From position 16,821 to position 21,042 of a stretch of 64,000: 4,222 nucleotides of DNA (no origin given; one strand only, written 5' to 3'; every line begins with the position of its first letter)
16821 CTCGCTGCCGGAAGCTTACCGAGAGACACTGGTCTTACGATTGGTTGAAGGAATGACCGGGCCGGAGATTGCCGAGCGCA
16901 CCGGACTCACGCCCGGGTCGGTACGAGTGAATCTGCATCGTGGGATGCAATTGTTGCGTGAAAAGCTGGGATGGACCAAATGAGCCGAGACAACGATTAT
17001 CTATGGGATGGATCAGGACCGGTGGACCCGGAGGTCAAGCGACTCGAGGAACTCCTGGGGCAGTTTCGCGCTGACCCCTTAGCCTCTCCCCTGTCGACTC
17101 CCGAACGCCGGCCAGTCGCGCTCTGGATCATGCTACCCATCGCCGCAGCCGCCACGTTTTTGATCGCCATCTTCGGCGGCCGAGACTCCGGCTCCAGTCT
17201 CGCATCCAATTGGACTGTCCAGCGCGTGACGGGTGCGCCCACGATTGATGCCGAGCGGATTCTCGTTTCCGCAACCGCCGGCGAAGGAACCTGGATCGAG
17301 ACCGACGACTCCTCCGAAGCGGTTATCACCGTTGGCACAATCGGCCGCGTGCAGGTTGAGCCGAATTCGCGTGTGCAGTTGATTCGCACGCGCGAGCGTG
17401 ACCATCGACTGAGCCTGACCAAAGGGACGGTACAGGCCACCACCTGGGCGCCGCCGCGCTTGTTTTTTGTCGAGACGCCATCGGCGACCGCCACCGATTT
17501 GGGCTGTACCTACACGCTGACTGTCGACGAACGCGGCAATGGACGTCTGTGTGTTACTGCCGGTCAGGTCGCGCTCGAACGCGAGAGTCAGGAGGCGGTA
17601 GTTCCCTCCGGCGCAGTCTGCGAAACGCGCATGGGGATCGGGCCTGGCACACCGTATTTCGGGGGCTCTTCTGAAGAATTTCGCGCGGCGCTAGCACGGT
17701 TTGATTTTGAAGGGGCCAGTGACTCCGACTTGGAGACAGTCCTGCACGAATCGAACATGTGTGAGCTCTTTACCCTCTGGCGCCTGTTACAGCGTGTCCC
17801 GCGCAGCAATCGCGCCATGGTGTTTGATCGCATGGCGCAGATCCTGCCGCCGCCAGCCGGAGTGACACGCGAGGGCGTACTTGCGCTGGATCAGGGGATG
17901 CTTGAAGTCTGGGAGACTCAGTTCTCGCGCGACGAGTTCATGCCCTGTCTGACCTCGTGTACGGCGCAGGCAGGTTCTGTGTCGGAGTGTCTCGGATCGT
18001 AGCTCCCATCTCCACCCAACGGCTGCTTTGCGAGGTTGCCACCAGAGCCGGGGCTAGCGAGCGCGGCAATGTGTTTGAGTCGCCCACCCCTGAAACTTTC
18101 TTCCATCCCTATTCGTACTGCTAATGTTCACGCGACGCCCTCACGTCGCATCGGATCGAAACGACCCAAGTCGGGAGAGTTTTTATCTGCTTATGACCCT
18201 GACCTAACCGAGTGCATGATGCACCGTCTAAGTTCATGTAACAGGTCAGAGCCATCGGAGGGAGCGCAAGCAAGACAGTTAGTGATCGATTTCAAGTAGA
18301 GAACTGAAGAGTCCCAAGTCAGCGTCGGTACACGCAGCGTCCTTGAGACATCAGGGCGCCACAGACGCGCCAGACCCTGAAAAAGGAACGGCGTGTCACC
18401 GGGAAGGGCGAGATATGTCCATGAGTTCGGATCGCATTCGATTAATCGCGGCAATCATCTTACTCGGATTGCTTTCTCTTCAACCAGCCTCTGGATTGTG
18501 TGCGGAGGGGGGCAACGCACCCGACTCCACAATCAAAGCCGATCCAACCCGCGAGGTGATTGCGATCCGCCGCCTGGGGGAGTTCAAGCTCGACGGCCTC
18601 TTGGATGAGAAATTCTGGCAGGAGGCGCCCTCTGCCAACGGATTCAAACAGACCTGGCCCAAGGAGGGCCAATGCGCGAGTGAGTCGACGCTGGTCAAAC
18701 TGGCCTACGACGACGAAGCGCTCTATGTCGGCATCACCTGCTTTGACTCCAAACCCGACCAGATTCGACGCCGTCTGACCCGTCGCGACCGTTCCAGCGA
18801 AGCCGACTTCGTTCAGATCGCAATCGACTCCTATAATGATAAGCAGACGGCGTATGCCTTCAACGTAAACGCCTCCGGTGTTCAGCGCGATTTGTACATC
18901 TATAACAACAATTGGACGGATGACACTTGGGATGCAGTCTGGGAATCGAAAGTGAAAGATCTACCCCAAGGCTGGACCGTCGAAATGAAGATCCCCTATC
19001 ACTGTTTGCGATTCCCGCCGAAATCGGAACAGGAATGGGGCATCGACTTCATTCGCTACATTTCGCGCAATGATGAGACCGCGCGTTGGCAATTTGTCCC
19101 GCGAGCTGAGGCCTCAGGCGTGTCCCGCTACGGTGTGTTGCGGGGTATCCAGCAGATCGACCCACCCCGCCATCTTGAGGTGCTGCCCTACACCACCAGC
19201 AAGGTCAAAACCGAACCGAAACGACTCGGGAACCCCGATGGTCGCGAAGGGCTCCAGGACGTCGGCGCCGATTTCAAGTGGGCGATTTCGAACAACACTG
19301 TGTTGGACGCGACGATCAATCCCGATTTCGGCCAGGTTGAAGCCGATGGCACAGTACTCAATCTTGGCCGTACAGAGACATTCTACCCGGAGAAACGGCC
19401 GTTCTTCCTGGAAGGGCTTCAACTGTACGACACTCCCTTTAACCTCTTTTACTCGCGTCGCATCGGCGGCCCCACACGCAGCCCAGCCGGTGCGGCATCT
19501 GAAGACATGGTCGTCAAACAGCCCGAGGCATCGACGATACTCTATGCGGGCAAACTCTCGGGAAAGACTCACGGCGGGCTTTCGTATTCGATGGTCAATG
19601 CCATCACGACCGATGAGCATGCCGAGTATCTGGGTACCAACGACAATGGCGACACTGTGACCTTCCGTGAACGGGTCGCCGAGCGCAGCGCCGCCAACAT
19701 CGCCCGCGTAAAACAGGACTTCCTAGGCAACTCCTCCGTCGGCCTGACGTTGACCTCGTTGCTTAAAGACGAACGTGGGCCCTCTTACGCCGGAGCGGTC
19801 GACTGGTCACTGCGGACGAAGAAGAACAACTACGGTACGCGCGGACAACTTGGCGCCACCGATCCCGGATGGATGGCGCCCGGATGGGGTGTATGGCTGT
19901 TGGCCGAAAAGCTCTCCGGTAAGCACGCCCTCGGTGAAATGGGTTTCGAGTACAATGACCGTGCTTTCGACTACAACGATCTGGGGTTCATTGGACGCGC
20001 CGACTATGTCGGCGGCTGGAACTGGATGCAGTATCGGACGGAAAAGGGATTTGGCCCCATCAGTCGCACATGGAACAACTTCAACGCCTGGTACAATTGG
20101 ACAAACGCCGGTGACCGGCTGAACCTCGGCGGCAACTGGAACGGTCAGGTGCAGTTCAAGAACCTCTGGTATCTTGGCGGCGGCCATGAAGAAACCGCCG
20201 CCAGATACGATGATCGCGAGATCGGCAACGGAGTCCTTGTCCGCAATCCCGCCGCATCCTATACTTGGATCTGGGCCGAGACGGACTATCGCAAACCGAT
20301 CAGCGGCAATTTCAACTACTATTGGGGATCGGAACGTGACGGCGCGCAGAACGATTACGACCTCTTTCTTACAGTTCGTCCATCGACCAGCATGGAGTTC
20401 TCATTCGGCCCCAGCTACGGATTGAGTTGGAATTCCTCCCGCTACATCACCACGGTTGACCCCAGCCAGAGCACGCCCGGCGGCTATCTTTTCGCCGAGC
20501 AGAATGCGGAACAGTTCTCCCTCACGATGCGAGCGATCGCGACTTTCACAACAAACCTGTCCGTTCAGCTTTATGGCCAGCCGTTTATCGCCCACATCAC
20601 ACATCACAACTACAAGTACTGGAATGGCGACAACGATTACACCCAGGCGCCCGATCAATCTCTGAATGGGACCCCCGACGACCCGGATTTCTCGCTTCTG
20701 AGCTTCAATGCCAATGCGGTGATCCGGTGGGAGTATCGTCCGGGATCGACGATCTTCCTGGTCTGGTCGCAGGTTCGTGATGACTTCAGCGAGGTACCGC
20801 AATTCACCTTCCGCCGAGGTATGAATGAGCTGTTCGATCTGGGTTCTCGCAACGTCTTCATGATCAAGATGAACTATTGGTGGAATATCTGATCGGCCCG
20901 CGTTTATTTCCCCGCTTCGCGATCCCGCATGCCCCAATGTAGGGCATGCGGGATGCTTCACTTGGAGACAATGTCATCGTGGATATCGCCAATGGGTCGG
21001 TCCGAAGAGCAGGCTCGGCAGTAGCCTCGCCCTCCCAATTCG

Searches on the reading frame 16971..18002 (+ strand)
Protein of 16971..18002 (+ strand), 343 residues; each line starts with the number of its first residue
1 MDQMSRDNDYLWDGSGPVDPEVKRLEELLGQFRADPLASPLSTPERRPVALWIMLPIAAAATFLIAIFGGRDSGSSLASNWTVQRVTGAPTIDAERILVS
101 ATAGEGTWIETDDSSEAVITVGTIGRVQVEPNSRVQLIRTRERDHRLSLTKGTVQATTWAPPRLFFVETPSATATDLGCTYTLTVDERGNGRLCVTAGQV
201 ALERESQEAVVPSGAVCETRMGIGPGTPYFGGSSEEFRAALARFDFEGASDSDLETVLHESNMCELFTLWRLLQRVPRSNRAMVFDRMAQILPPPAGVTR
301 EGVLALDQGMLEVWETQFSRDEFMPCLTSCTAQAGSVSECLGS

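Call 28: find_encoding_contigs(protein=window:16971-18002:+, flank=10000, max_places=2)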
Protein window:16971-18002:+ (343 aa): no gene with exactly this product is on record in the collection.

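Call 29: search_protein_families(library=pfam, proteins=[window:16971-18002:+], max_evalue=0.0001)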
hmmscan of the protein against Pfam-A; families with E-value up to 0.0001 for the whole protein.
window:16971-18002:+ (343 aa): 1 family
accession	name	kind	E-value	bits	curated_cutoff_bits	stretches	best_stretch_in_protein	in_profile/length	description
PF04773.18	FecR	-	1.6e-07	32.1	24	1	109-200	3-96/97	FecR protein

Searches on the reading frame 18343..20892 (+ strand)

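Call 29: search_protein_families(library=pfam, proteins=[window:18343-20892:+], max_evalue=0.0001)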
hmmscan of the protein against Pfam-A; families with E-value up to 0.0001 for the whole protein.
window:18343-20892:+ (849 aa): 2 families
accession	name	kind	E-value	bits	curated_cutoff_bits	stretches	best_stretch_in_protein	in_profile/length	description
PF19313.5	DUF5916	-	9.5e-78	262.8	22.6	1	274-846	1-562/572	Domain of unknown function (DUF5916)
PF06452.16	CBM9_1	-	5.8e-11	43.1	23.4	1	84-256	2-165/185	Carbohydrate family 9 binding domain-like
